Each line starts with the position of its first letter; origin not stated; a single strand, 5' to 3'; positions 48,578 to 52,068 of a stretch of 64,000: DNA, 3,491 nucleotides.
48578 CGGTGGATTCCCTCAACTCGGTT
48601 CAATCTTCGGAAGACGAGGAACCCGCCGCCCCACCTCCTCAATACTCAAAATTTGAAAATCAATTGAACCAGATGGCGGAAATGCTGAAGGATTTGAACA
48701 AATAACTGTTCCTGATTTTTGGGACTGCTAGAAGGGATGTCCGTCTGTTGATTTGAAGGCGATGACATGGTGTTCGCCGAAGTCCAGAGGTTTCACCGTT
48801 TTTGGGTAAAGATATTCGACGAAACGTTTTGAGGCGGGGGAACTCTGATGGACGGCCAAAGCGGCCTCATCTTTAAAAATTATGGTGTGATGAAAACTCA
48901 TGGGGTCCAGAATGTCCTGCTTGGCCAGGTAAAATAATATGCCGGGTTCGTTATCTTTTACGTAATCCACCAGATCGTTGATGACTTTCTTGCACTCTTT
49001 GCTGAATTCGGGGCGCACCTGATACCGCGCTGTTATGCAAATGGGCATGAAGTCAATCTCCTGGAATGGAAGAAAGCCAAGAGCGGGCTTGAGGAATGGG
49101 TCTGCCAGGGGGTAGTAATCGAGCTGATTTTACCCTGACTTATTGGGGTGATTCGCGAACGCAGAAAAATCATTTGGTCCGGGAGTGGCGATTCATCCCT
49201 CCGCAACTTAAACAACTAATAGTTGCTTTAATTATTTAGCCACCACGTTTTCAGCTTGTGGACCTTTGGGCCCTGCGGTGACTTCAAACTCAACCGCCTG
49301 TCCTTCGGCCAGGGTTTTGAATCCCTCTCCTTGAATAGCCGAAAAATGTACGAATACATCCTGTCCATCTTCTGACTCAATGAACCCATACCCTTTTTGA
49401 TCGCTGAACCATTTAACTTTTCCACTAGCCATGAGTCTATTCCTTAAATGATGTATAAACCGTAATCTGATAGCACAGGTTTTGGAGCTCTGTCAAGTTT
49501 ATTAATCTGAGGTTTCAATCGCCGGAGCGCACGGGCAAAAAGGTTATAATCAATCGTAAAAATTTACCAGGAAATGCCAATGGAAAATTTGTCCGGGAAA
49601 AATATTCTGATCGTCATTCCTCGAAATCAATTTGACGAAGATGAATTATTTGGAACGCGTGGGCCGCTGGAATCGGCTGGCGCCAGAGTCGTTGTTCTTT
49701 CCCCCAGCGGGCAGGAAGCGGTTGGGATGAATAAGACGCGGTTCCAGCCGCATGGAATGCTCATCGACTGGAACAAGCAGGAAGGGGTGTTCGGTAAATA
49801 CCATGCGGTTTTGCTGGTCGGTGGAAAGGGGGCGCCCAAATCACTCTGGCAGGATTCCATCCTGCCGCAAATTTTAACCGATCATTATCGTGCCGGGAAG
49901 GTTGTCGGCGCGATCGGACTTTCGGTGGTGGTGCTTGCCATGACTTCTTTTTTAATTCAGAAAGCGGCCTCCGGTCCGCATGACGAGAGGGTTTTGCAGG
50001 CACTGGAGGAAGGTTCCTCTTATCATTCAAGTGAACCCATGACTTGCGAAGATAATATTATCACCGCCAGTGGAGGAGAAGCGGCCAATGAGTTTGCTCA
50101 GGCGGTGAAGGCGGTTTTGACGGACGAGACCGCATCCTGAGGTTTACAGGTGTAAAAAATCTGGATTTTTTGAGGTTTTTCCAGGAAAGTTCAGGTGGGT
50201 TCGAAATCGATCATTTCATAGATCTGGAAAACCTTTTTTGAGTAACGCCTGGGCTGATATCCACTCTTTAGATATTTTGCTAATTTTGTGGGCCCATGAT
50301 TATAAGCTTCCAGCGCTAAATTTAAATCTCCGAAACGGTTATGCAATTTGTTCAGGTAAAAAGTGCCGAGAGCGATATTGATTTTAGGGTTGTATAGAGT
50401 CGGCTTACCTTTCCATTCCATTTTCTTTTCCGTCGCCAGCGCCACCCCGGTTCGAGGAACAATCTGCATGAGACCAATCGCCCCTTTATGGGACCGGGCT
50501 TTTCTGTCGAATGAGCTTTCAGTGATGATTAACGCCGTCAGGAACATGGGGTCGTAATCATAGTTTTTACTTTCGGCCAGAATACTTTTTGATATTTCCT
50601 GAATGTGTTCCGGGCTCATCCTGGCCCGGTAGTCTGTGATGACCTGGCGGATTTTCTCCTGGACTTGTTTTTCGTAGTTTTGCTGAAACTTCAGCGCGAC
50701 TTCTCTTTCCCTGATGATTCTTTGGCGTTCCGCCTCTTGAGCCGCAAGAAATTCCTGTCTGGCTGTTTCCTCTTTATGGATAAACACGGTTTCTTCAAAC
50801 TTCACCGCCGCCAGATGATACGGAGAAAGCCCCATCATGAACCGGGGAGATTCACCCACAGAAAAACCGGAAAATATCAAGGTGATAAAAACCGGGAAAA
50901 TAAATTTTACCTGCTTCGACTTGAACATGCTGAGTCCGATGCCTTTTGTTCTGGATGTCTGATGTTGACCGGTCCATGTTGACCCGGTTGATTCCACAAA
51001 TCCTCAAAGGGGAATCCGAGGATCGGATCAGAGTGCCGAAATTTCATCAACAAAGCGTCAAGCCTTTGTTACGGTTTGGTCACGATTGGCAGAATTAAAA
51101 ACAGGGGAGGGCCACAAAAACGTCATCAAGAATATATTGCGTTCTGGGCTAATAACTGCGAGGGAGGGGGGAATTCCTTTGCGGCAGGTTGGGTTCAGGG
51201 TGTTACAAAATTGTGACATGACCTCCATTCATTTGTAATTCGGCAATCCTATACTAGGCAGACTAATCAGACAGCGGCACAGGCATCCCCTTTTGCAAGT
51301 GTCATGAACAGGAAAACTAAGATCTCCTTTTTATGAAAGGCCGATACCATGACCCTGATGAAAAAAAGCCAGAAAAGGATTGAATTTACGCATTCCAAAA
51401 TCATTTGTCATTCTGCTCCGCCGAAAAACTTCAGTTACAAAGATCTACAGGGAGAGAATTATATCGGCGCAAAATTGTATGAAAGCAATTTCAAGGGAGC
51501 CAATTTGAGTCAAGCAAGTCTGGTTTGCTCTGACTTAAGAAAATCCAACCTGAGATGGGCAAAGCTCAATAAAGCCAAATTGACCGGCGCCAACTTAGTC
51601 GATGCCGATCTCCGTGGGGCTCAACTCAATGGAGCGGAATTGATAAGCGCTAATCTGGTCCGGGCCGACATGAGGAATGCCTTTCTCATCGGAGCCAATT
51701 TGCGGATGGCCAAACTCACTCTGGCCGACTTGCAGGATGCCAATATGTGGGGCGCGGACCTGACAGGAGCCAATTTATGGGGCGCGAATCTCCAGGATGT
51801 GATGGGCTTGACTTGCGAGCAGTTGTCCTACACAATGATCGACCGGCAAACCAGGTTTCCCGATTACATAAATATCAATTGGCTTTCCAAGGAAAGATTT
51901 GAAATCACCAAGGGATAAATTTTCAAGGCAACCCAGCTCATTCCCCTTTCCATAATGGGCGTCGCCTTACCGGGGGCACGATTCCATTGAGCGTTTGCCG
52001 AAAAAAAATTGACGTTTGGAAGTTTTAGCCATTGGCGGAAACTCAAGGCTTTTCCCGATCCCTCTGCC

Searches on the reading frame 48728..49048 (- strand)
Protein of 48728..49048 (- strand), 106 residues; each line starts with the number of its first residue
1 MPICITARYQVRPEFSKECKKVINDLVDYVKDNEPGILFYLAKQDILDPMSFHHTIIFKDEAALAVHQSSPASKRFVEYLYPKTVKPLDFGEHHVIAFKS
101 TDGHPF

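Call 48: search_protein_families(library=pfam, proteins=[window:48728-49048:-], max_evalue=0.001)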
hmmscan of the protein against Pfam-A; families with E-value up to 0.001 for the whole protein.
window:48728-49048:- (106 aa): 1 family
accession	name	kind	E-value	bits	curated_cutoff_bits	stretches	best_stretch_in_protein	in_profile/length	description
PF03992.22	ABM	-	7.2e-11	42.5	23.1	1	2-78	1-77/78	Antibiotic biosynthesis monooxygenase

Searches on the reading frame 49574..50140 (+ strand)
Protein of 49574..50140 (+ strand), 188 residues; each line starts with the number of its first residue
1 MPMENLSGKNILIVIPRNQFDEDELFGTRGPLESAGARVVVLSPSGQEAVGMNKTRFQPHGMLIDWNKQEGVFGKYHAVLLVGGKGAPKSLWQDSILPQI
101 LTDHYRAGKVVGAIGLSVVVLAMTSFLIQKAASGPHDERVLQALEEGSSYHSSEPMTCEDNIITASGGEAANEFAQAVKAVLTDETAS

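Call 48: search_protein_families(library=pfam, proteins=[window:49574-50140:+], max_evalue=0.001)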
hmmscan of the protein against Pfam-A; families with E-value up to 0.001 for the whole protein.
window:49574-50140:+ (188 aa): 1 family
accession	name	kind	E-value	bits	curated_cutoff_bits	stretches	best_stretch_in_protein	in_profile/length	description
PF01965.30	DJ-1_PfpI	-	3e-18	66.6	26.6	1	9-178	1-162/165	DJ-1/PfpI family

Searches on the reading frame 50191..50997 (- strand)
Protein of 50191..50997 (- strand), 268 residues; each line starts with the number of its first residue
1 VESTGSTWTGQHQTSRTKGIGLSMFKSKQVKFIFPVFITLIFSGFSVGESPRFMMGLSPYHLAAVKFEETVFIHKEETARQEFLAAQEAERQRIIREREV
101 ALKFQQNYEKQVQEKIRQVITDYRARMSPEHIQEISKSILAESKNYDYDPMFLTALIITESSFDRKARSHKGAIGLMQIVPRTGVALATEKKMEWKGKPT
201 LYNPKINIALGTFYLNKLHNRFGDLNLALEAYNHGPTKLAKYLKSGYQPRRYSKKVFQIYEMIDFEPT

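Call 48: search_protein_families(library=pfam, proteins=[window:50191-50997:-], max_evalue=0.001)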
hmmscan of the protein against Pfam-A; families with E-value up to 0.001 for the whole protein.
window:50191-50997:- (268 aa): 1 family
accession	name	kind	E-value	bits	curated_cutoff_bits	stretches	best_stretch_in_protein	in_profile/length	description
PF01464.25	SLT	-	2.3e-26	92.1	21.3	1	139-248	3-110/117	Transglycosylase SLT domain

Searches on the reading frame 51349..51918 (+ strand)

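Call 48: search_protein_families(library=pfam, proteins=[window:51349-51918:+], max_evalue=0.001)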
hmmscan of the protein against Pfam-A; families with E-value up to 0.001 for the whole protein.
window:51349-51918:+ (189 aa): 4 families
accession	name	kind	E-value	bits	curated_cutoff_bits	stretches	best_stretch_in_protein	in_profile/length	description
PF00805.28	Pentapeptide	-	1.5e-33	114.4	20.2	4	66-103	1-38/40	Pentapeptide repeats (8 copies)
PF13599.13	Pentapeptide_4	-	5.7e-12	46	38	1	37-97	17-77/78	Pentapeptide repeat region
PF25296.1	Decapeptide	-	1.2e-06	28.7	45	0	28-96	2-70/74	Decapeptide repeat region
PF13576.12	Pentapeptide_3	-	2.8e-05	24.7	27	0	106-141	10-47/48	Pentapeptide repeats (9 copies)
